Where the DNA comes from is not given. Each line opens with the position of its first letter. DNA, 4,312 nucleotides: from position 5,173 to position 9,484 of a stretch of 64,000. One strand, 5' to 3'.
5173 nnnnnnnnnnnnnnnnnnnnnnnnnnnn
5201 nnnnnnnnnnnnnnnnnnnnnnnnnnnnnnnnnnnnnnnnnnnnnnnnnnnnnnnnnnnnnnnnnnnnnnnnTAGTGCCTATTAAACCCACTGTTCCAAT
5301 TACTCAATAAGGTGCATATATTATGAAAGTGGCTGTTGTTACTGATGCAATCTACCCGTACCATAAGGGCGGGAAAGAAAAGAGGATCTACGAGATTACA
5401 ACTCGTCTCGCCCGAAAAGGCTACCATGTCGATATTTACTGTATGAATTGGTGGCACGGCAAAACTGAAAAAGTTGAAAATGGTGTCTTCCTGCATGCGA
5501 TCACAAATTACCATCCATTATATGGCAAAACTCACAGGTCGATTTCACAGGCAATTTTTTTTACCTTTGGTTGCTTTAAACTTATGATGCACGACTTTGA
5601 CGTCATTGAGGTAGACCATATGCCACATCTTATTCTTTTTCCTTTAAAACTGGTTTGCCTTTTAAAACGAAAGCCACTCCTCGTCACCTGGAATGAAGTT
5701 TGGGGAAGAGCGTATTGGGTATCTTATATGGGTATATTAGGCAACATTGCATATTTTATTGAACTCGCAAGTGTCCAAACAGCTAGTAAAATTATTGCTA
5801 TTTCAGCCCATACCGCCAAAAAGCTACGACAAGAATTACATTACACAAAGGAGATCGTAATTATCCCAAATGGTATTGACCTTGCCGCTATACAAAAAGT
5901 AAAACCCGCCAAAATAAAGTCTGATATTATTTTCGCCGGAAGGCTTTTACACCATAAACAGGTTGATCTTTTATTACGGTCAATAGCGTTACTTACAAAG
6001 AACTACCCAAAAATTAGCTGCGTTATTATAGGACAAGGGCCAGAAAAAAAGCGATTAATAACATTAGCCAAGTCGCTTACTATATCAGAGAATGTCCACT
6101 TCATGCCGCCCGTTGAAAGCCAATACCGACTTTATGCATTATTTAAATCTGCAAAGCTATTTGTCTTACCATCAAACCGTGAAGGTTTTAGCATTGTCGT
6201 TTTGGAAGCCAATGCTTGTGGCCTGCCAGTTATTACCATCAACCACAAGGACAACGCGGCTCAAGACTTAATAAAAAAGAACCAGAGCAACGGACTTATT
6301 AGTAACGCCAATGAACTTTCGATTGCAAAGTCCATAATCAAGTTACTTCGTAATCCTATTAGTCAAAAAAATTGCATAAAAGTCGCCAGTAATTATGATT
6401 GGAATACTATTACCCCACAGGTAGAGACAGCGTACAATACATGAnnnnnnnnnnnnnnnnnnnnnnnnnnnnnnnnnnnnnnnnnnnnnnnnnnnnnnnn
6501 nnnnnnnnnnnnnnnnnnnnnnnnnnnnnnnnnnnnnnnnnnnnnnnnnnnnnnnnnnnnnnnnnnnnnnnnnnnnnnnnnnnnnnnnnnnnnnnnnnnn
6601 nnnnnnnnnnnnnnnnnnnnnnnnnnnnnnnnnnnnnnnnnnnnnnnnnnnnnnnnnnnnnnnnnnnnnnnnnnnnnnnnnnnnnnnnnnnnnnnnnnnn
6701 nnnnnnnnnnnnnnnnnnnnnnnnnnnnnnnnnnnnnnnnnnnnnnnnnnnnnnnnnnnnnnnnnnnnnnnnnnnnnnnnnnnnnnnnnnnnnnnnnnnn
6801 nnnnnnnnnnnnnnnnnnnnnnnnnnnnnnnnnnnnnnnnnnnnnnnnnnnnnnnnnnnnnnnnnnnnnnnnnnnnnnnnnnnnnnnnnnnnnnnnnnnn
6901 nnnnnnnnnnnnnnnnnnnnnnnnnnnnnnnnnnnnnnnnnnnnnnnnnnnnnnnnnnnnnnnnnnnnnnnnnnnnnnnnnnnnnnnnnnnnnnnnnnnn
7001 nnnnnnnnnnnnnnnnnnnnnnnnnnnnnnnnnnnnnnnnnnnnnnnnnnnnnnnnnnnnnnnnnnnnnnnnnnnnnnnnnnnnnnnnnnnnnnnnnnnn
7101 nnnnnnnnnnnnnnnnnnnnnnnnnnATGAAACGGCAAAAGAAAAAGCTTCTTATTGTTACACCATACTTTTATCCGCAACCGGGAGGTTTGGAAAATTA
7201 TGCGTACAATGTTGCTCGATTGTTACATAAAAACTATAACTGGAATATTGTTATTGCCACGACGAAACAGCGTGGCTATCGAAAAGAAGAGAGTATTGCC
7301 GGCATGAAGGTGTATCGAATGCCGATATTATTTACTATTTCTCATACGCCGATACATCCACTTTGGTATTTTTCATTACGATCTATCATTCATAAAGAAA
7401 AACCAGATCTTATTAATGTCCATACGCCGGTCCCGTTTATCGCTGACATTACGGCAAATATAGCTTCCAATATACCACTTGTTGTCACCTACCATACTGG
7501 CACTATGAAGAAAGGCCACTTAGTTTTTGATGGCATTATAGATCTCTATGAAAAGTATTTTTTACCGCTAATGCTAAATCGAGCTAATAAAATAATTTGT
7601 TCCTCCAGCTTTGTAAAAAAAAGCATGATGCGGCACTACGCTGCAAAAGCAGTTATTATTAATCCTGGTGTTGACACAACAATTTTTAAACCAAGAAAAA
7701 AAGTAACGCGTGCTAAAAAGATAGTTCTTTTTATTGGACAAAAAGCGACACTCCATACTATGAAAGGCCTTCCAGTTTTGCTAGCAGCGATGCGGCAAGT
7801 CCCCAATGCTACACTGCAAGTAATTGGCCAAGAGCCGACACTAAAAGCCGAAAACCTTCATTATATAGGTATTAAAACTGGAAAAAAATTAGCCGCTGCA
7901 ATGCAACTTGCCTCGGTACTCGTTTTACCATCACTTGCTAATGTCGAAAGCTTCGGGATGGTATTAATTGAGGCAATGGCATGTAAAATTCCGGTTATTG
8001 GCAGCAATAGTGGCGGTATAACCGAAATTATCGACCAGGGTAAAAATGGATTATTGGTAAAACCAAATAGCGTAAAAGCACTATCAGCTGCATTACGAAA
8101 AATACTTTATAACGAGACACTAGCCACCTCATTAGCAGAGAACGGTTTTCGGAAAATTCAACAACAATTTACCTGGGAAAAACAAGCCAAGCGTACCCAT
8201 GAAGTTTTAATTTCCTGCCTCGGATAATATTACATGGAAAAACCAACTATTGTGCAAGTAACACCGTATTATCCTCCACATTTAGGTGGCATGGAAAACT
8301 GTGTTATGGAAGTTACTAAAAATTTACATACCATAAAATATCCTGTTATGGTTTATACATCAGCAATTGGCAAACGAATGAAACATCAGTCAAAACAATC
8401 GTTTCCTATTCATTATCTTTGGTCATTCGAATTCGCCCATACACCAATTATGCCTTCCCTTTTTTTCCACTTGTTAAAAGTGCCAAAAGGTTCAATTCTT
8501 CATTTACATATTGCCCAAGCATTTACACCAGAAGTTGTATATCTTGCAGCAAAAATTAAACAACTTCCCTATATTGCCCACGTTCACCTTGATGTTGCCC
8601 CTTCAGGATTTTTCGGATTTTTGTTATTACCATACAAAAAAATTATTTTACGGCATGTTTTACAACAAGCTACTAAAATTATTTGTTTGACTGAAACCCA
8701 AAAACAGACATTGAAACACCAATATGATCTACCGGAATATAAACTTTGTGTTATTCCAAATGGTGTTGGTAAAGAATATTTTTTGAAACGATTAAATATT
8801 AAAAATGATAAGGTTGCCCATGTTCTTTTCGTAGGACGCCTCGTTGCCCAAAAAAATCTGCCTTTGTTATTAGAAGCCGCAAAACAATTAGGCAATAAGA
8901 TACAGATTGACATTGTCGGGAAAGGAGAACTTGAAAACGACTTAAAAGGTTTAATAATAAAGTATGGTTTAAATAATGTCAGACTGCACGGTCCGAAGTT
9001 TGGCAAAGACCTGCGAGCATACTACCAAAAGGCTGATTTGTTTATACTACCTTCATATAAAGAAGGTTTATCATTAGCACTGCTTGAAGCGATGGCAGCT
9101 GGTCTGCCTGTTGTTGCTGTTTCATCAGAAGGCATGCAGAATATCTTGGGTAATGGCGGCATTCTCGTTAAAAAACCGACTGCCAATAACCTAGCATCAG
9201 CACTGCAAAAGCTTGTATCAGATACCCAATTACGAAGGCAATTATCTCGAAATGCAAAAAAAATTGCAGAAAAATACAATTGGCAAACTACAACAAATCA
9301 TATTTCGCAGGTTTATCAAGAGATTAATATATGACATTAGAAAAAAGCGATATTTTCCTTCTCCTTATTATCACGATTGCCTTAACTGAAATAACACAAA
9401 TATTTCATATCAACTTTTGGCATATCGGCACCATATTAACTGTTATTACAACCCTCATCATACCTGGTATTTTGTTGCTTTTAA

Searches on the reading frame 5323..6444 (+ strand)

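Call 61: search_protein_families(library=pfam, proteins=[window:5323-6444:+], max_evalue=0.0001)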
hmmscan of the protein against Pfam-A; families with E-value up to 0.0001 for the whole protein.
window:5323-6444:+ (373 aa): 5 families
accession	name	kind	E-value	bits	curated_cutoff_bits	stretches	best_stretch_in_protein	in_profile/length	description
PF00534.26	Glycos_transf_1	-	1.8e-39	135.5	26.4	1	194-355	10-169/172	Glycosyl transferases group 1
PF13692.12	Glyco_trans_1_4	-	5.7e-29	101.6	27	1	201-344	3-142/142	Glycosyl transferases group 1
PF13439.12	Glyco_transf_4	-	2.8e-18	66.9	28.5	1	16-188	2-169/170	Glycosyltransferase Family 4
PF20706.3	GT4-conflict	-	9.8e-13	48.3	26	1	146-305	139-310/385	Family 4 Glycosyltransferase in conflict systems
PF13579.12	Glyco_trans_4_4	-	9e-08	33.1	29.7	1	16-184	1-158/158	Glycosyl transferase 4-like domain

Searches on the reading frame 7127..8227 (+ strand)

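Call 61: search_protein_families(library=pfam, proteins=[window:7127-8227:+], max_evalue=0.0001)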
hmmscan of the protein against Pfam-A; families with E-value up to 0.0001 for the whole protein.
window:7127-8227:+ (366 aa): 7 families
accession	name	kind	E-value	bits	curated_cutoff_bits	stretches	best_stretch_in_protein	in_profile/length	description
PF00534.26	Glycos_transf_1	-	2.8e-30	105.6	26.4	1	195-341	13-170/172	Glycosyl transferases group 1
PF13692.12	Glyco_trans_1_4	-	7.2e-26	91.6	27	1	198-327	2-140/142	Glycosyl transferases group 1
PF13439.12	Glyco_transf_4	-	7.9e-26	91.5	28.5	1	19-185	1-169/170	Glycosyltransferase Family 4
PF13477.12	Glyco_trans_4_2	-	2.8e-10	41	23.4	1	36-160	22-139/139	Glycosyl transferase 4-like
PF13579.12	Glyco_trans_4_4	-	3.7e-10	40.8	29.7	1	20-172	1-147/158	Glycosyl transferase 4-like domain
PF20706.3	GT4-conflict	-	1.2e-09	38.1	26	1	252-355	272-383/385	Family 4 Glycosyltransferase in conflict systems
PF13524.12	Glyco_trans_1_2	-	1.5e-08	35.1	25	1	218-356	5-141/144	Glycosyl transferase-like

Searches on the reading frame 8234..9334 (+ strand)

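Call 61: search_protein_families(library=pfam, proteins=[window:8234-9334:+], max_evalue=0.0001)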
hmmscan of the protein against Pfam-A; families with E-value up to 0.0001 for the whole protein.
window:8234-9334:+ (366 aa): 6 families
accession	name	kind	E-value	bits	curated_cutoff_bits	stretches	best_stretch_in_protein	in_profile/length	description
PF00534.26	Glycos_transf_1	-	1.5e-38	132.4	26.4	1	190-343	11-171/172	Glycosyl transferases group 1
PF13692.12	Glyco_trans_1_4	-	3.7e-32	112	27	1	196-330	3-142/142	Glycosyl transferases group 1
PF13439.12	Glyco_transf_4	-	8.1e-17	62.2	28.5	1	18-178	2-166/170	Glycosyltransferase Family 4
PF13579.12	Glyco_trans_4_4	-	5.7e-10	40.2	29.7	1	18-177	1-158/158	Glycosyl transferase 4-like domain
PF13524.12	Glyco_trans_1_2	-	1.7e-09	38.2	25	1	211-353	4-138/144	Glycosyl transferase-like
PF20706.3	GT4-conflict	-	1.9e-09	37.4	26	1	187-333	190-360/385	Family 4 Glycosyltransferase in conflict systems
